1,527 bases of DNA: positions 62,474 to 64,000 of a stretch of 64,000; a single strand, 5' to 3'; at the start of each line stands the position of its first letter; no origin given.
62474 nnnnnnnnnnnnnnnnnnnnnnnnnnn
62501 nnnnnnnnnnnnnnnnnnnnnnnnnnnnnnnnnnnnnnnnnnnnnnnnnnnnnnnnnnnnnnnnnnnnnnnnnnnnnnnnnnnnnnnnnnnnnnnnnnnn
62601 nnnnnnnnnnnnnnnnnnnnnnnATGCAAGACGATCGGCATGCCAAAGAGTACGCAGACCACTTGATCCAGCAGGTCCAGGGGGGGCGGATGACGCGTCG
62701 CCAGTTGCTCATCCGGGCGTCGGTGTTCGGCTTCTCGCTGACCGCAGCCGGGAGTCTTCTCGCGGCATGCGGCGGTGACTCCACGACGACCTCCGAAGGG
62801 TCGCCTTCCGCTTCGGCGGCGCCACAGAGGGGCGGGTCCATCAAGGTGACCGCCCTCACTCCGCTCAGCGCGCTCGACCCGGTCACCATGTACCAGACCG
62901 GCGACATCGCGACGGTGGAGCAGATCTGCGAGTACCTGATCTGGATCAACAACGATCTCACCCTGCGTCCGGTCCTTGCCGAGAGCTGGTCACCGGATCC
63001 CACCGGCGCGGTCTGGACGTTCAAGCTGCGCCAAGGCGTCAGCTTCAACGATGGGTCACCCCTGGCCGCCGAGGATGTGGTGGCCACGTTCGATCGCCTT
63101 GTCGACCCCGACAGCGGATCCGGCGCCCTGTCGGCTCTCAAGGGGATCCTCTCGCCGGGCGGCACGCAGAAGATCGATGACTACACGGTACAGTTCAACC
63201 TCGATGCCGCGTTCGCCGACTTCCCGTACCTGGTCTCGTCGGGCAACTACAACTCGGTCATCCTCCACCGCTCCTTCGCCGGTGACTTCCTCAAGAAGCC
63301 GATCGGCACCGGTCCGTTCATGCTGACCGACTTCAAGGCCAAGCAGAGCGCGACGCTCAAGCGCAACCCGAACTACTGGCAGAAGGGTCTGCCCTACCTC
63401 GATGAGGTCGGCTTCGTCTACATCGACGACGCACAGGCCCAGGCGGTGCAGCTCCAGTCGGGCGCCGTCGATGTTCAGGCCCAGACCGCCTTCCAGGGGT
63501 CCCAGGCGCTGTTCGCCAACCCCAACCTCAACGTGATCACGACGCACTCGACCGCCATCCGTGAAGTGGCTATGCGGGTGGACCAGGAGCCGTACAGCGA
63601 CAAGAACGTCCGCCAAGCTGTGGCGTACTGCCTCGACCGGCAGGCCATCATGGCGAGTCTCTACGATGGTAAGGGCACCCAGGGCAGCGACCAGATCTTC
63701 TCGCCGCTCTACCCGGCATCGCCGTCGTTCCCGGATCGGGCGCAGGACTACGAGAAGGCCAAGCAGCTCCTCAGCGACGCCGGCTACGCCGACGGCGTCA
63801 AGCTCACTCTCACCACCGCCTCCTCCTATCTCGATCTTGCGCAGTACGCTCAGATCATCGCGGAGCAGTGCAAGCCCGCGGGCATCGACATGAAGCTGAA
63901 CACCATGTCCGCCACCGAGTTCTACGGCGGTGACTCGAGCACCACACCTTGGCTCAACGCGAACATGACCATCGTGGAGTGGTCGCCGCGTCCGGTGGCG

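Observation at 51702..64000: Possible anaerobic, corrinoid-dependent version of the proline-betaine / hydroxyproline-betaine catabolic module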

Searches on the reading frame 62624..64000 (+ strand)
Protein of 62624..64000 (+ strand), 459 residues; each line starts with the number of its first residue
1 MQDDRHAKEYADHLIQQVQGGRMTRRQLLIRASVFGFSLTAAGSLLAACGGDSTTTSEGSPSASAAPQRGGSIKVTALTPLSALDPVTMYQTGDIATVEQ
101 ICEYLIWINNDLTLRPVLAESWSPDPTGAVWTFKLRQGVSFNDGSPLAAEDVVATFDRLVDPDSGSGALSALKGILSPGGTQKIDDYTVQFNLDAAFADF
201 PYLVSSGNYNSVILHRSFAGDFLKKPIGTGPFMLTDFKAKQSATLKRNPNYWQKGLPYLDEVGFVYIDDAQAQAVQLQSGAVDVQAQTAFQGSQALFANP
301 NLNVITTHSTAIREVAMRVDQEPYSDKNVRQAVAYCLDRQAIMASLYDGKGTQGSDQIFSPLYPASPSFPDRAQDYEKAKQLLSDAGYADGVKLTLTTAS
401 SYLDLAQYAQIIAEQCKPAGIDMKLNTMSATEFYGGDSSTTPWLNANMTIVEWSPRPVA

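Call 7: search_protein_families(library=pfam, proteins=[window:62624-64000:+])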
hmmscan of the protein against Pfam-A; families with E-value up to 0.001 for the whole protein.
window:62624-64000:+ (459 aa): 1 family
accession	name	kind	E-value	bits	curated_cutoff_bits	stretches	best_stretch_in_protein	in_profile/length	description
PF00496.27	SBP_bac_5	-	2.9e-87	293.6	32.4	1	114-455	2-348/368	Bacterial extracellular solute-binding proteins, family 5 Middle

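Call 8: search_protein_families(library=ncbifam, proteins=[window:62624-64000:+])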
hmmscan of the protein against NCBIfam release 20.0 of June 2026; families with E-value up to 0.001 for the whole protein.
window:62624-64000:+ (459 aa): 12 families
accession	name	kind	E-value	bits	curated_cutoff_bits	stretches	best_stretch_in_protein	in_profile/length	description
NF045468.1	Opp5A_nikA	equivalog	5.6e-50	170.2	600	1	65-434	12-374/488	nickel ABC transporter substrate-binding protein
NF011942.0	PRK15413.1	equivalog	2.8e-43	148.4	594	1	76-431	33-386/512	glutathione ABC transporter substrate-binding protein GsiB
TIGR02294.1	nickel_nikA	equivalog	5.1e-39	134.1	393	1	82-391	17-330/501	nickel ABC transporter substrate-binding protein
NF045467.1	Opp4A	equivalog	8.2e-35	120.1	650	1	46-390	1-382/556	oligopeptide ABC transporter substrate-binding protein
NF043070.1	DppA_dipep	equivalog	2e-27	96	1005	1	91-401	54-381/535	dipeptide ABC transporter periplasmic-binding protein DppA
TIGR04028.1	SBP_KPN_01854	hypoth_equivalog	3.5e-27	95.1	468.5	1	96-413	25-367/509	TIGR04028 family ABC transporter substrate-binding protein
NF047575.1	opine_bind_CntA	exception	5e-27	94.6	800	1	39-391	12-363/535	staphylopine-dependent metal ABC transporter substrate-binding lipoprotein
NF011689.0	PRK15109.1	equivalog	2.4e-26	92.5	560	1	113-397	78-381/547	ABC transporter substrate-binding protein SapA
NF011684.0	PRK15104.1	equivalog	2.1e-19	69.7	947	1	82-425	50-418/543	oligopeptide ABC transporter substrate-binding protein OppA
NF007287.0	PRK09755.1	equivalog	3.9e-16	59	1098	1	82-345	44-324/535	ABC transporter substrate-binding protein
NF010149.0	PRK13626.1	equivalog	5e-13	48.6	476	1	74-447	123-459/552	HTH-type transcriptional regulator SgrR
NF043077.1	MMSYN1_0169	equivalog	1.2e-05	24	650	0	229-275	320-366/896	oligopeptide ABC transporter substrate-binding protein OppA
